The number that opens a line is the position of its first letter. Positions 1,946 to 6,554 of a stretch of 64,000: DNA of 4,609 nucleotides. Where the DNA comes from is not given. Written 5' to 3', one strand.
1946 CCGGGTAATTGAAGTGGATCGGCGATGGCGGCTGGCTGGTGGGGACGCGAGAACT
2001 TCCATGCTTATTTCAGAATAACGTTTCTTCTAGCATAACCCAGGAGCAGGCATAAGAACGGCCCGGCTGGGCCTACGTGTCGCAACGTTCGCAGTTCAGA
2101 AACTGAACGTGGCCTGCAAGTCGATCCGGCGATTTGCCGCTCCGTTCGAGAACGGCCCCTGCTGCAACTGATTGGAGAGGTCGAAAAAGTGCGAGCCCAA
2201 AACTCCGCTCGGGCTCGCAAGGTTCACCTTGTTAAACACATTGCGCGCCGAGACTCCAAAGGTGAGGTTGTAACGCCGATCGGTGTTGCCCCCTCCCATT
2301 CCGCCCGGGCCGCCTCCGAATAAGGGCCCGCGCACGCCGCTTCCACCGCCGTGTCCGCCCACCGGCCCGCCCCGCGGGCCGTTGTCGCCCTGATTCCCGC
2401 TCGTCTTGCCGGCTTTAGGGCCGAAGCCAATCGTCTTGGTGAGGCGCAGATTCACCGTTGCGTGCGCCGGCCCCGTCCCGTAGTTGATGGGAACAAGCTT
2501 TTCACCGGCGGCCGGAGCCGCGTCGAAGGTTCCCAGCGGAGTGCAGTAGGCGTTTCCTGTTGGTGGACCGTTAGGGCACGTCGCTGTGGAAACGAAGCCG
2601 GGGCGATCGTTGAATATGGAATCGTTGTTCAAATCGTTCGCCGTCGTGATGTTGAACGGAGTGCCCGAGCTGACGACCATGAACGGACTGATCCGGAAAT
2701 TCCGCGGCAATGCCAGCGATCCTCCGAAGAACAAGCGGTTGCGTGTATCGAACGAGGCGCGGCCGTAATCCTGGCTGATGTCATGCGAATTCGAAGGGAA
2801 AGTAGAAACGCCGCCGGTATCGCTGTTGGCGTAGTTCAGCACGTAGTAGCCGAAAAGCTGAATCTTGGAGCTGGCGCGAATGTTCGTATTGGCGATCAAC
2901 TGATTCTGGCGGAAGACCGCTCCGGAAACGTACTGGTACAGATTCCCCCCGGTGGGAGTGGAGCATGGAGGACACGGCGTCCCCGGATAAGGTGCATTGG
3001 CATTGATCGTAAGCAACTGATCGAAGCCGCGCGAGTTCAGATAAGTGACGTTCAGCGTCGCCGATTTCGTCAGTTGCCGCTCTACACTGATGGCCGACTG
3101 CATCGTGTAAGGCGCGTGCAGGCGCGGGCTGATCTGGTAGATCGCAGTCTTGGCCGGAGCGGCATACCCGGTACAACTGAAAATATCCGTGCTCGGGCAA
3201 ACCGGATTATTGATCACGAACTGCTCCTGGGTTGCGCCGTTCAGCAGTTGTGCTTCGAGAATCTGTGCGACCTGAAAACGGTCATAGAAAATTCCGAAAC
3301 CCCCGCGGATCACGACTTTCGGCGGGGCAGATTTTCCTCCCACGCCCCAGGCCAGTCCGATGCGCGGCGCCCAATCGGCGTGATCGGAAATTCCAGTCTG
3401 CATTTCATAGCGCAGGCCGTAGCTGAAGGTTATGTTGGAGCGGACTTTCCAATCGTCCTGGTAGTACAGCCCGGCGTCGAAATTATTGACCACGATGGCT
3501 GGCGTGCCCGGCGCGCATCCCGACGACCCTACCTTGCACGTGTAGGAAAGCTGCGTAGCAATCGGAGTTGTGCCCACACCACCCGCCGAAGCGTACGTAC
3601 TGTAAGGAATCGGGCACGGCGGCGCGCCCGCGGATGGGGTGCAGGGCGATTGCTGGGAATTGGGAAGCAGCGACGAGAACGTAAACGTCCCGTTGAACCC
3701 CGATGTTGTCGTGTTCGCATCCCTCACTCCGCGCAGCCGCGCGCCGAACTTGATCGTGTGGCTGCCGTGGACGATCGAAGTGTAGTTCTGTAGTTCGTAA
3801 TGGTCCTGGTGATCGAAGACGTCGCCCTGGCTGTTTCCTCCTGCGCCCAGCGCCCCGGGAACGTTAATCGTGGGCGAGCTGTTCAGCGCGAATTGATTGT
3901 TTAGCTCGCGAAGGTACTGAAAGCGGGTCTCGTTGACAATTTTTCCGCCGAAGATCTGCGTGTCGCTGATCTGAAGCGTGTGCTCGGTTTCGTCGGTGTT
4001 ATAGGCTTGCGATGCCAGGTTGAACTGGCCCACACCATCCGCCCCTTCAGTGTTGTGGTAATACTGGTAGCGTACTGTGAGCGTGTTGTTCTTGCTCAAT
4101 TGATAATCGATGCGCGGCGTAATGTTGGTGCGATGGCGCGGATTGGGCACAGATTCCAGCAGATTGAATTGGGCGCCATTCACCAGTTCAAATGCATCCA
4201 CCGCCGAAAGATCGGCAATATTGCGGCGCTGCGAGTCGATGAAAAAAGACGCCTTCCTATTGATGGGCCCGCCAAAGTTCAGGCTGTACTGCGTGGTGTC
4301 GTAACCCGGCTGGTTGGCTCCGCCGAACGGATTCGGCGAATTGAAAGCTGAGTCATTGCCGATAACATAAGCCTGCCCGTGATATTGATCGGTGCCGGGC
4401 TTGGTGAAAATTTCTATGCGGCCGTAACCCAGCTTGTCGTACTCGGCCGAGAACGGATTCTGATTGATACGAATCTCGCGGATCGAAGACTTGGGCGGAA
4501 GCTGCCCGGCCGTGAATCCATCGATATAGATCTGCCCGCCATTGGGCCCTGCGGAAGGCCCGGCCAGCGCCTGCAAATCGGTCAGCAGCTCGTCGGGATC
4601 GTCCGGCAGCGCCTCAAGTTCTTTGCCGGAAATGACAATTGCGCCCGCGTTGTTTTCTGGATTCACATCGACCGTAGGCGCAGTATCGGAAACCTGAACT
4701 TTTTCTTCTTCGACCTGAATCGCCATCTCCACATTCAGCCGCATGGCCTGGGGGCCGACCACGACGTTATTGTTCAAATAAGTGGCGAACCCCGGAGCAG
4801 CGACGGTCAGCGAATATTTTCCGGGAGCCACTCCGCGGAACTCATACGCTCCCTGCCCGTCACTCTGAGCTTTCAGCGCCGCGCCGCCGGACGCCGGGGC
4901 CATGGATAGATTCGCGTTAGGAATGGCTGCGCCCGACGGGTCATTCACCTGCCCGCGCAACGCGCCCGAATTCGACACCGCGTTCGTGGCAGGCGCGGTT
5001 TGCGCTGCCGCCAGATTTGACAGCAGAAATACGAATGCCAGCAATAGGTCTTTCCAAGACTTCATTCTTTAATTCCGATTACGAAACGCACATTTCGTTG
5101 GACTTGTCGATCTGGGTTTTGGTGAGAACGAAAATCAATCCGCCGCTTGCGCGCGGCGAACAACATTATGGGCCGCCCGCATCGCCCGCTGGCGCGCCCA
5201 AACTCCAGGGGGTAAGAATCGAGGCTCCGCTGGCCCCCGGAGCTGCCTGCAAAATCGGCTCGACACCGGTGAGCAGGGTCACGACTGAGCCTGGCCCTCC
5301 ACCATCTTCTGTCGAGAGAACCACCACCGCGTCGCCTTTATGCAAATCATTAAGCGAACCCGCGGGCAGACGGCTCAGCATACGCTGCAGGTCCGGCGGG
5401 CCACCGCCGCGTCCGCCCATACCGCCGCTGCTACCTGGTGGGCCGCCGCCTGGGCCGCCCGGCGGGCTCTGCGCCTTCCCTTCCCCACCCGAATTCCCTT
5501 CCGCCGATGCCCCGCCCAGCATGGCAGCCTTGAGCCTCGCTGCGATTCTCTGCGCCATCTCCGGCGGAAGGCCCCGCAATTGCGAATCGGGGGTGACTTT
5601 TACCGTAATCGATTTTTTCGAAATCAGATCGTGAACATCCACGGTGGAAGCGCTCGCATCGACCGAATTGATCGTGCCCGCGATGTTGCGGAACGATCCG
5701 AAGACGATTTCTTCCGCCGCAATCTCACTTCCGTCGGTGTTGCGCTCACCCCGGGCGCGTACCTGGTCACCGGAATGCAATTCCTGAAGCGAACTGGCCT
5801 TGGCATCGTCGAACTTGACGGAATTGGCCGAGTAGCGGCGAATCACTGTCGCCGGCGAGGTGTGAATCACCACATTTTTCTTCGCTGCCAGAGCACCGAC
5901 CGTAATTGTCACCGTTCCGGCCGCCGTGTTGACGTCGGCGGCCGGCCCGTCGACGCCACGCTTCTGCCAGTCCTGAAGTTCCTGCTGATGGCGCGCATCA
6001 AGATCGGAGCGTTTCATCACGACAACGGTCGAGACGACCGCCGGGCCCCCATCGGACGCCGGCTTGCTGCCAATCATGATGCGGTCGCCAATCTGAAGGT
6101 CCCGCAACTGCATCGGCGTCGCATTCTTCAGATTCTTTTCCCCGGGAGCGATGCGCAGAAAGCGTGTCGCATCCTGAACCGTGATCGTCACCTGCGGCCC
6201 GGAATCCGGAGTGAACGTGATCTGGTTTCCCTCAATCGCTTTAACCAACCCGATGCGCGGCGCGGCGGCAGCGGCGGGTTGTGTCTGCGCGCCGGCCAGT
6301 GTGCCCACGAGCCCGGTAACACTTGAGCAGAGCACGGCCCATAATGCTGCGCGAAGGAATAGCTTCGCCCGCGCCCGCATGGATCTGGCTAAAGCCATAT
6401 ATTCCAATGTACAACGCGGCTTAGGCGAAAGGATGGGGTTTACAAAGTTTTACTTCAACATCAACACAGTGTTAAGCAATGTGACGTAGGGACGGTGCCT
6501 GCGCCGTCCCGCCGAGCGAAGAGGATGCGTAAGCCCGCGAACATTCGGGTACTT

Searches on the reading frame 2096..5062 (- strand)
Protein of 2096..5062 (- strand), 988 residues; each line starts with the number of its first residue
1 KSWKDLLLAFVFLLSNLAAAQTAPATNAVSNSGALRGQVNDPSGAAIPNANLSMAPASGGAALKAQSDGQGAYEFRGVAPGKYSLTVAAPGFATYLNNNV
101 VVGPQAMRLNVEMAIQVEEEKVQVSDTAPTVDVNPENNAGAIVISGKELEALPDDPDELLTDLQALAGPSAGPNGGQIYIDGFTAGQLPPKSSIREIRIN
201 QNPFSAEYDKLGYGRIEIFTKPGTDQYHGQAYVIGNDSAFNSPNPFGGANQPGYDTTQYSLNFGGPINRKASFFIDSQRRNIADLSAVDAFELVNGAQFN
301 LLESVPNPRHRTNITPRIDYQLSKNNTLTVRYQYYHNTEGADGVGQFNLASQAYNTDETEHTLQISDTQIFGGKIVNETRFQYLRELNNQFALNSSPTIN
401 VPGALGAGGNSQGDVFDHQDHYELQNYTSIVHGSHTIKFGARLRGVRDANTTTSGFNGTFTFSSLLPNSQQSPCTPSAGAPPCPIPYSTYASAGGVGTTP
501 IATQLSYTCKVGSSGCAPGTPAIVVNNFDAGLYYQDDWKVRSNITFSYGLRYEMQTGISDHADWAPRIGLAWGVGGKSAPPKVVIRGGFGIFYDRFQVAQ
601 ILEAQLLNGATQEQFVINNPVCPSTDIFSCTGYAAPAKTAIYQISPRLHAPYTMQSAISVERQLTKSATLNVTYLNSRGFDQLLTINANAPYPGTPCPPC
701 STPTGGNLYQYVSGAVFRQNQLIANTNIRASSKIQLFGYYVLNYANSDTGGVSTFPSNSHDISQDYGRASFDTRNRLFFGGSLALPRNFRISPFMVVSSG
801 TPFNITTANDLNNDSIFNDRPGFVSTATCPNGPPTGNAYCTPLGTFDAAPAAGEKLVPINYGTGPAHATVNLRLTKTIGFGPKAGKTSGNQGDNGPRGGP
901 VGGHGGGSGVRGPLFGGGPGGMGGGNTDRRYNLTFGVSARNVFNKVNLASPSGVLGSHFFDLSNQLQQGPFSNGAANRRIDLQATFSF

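Call 87: search_protein_families(library=pfam, proteins=[window:2096-5062:-], max_evalue=0.00001)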
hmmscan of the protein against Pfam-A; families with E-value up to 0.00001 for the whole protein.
window:2096-5062:- (988 aa): 3 families
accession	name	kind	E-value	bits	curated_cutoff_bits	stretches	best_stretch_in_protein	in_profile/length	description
PF25183.1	OMP_b-brl_4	-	1.1e-72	246.2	30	3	559-880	433-789/838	Outer membrane beta barrel domain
PF13620.12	CarboxypepD_reg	-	2.5e-18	66.7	32.3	1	35-113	2-81/82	Carboxypeptidase regulatory-like domain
PF13715.12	CarbopepD_reg_2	-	4.8e-06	27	32.2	0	36-115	2-78/88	CarboxypepD_reg-like domain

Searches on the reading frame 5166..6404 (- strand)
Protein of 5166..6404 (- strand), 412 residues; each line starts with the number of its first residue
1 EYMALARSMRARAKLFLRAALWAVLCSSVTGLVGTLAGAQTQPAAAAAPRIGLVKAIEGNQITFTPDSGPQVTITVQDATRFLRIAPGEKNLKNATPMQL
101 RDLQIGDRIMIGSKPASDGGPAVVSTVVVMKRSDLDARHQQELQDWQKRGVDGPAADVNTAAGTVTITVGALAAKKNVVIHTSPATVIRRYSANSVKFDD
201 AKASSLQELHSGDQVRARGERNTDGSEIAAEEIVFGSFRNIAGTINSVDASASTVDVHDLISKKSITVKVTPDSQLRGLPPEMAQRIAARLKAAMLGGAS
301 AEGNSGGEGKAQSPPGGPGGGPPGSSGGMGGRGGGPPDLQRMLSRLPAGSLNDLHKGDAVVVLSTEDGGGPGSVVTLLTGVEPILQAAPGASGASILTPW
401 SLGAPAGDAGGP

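Call 87: search_protein_families(library=pfam, proteins=[window:5166-6404:-], max_evalue=0.00001)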
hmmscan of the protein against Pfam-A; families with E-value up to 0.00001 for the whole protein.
window:5166-6404:- (412 aa): 2 families
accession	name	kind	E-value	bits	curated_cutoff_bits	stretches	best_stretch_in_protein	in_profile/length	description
PF18914.6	DUF5666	-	2.3e-08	34.6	27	0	166-233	11-59/60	Domain of unknown function (DUF5666)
PF11604.15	CusF_Ec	-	1.6e-06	28.3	27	0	197-229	36-68/72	Copper binding periplasmic protein CusF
